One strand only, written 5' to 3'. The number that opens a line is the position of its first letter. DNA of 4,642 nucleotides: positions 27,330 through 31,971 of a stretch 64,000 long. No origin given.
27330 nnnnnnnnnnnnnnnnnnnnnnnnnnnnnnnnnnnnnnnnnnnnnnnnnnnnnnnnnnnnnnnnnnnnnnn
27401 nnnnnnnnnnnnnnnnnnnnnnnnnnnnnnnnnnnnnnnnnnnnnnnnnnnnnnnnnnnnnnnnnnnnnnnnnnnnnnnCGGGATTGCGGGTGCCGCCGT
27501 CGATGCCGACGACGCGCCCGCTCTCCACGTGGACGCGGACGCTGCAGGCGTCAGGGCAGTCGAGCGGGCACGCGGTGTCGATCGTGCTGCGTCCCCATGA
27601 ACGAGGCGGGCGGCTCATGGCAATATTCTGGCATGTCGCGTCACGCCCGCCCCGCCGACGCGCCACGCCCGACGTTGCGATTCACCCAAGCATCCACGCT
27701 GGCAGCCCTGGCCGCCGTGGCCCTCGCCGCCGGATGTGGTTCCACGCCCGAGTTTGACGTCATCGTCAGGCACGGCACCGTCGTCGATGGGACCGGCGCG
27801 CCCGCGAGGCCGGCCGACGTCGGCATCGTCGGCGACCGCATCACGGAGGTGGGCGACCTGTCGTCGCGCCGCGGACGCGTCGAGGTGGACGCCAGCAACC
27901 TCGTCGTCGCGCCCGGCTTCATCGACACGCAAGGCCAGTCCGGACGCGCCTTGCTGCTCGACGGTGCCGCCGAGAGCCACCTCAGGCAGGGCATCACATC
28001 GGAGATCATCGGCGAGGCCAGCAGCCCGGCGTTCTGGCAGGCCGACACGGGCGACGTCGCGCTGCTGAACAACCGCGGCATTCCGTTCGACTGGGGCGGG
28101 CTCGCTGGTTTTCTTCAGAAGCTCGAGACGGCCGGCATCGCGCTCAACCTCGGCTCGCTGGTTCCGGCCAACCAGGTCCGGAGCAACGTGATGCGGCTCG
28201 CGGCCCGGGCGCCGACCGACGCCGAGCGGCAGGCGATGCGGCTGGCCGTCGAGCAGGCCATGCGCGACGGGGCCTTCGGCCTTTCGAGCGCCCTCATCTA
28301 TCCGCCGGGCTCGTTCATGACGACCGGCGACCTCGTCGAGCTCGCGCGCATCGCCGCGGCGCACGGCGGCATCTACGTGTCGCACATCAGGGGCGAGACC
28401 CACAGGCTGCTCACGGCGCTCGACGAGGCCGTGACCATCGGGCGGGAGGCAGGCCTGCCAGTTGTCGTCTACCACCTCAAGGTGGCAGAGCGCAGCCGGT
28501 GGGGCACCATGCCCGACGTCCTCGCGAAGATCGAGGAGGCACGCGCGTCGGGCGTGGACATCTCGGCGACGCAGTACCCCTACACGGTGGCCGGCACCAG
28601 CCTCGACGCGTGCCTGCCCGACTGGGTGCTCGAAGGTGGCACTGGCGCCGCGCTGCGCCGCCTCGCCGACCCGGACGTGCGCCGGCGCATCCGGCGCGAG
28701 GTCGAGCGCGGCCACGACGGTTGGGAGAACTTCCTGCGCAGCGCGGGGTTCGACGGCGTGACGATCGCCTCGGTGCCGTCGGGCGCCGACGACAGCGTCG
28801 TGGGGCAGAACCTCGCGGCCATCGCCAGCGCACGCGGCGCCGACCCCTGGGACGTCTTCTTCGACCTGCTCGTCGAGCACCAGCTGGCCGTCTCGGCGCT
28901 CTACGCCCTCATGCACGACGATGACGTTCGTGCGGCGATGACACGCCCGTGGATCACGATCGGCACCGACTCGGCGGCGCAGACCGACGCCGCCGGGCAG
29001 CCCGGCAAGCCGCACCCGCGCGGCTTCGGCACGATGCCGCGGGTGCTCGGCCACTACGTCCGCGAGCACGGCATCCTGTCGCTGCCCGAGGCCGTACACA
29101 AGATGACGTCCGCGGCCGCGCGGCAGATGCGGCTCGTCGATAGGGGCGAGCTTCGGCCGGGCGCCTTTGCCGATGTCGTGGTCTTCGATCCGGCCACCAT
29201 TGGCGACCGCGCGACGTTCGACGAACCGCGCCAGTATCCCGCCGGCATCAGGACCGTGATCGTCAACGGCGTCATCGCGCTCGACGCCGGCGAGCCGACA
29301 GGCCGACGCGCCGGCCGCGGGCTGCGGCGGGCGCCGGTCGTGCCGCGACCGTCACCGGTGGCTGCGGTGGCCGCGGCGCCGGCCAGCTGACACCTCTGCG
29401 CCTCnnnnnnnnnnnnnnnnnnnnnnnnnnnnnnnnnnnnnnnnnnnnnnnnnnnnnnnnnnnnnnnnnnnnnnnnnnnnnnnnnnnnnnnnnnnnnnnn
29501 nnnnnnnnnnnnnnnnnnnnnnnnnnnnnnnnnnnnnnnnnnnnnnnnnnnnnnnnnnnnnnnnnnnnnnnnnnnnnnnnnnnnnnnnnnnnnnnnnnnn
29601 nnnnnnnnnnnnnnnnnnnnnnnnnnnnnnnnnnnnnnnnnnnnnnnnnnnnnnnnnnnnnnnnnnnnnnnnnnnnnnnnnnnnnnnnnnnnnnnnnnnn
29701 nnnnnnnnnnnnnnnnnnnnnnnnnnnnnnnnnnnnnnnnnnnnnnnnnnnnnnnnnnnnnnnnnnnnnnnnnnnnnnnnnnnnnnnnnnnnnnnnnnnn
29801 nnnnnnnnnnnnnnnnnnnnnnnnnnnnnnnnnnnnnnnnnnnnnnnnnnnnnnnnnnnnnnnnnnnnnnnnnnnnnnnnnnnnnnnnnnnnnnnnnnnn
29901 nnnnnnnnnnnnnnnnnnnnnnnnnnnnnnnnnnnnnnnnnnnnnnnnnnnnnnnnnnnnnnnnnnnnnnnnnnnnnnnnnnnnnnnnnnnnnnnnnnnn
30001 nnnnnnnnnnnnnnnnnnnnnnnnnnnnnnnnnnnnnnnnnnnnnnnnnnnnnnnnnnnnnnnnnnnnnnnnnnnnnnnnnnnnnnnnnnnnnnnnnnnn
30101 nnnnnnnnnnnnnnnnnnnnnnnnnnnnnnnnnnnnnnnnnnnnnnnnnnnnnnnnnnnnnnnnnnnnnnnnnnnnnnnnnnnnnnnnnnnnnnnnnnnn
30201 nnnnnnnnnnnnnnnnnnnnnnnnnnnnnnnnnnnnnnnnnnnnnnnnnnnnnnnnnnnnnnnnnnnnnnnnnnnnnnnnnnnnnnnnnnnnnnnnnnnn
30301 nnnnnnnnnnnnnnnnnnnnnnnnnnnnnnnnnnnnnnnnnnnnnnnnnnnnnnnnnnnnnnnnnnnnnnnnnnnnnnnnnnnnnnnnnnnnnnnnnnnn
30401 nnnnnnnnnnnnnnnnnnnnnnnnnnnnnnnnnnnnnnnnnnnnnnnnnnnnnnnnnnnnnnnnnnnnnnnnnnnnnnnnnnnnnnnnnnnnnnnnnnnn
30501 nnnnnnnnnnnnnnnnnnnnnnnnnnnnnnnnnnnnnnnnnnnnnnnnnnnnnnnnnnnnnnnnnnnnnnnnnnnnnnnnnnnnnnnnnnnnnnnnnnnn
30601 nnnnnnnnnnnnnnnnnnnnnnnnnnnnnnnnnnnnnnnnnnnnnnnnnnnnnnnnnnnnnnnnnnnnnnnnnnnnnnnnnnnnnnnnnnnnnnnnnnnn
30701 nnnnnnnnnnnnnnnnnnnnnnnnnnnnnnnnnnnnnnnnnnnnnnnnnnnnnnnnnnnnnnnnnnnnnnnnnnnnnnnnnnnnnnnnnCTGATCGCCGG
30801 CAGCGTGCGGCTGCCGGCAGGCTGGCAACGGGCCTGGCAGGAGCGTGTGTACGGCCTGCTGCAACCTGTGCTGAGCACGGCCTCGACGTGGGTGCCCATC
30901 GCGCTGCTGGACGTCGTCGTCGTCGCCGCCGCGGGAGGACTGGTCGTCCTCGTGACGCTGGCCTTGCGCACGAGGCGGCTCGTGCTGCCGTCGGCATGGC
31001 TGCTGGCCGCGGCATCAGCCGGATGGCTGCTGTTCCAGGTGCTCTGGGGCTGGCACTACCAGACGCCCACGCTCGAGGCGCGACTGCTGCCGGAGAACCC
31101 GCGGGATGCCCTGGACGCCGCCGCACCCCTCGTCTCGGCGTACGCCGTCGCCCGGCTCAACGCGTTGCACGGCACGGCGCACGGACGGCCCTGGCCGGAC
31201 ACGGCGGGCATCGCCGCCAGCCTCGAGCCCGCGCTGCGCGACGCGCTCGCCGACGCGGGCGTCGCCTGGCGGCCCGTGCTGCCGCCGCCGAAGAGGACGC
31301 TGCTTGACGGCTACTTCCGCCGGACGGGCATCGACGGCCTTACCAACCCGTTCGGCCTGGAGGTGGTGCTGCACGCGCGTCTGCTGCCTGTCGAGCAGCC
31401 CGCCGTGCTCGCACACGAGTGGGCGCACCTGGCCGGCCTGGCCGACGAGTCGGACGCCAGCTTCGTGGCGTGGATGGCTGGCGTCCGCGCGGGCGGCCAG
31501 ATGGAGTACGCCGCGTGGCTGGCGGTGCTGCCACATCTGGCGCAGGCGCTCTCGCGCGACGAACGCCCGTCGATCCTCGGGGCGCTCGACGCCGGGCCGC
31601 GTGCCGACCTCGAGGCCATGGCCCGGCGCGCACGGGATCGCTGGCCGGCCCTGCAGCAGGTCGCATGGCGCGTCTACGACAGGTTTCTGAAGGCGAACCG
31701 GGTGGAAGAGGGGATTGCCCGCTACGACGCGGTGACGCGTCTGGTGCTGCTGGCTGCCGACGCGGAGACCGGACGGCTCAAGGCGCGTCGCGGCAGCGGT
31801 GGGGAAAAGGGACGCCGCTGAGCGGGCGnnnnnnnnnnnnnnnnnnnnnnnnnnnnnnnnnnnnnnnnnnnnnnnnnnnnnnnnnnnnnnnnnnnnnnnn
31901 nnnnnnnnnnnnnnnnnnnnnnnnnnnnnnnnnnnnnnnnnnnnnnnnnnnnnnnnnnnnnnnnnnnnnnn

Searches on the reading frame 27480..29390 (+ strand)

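Call 10: search_protein_families(library=pfam, proteins=[window:27480-29390:+], max_evalue=0.001)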
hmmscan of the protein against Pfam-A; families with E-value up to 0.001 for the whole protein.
window:27480-29390:+ (636 aa): 2 families
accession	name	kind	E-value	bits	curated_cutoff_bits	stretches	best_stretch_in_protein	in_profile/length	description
PF07969.17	Amidohydro_3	-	5.3e-19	69.5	29.7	1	135-599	2-470/472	Amidohydrolase family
PF01979.26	Amidohydro_1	-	1.4e-06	28.2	25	1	476-598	237-343/345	Amidohydrolase family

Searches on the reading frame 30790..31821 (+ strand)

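Call 10: search_protein_families(library=pfam, proteins=[window:30790-31821:+], max_evalue=0.001)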
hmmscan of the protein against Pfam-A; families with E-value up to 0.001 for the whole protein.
window:30790-31821:+ (343 aa): 1 family
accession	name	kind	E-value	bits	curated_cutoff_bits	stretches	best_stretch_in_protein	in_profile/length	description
PF12725.13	DUF3810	-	2.6e-41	142.5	28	1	18-320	3-311/311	Protein of unknown function (DUF3810)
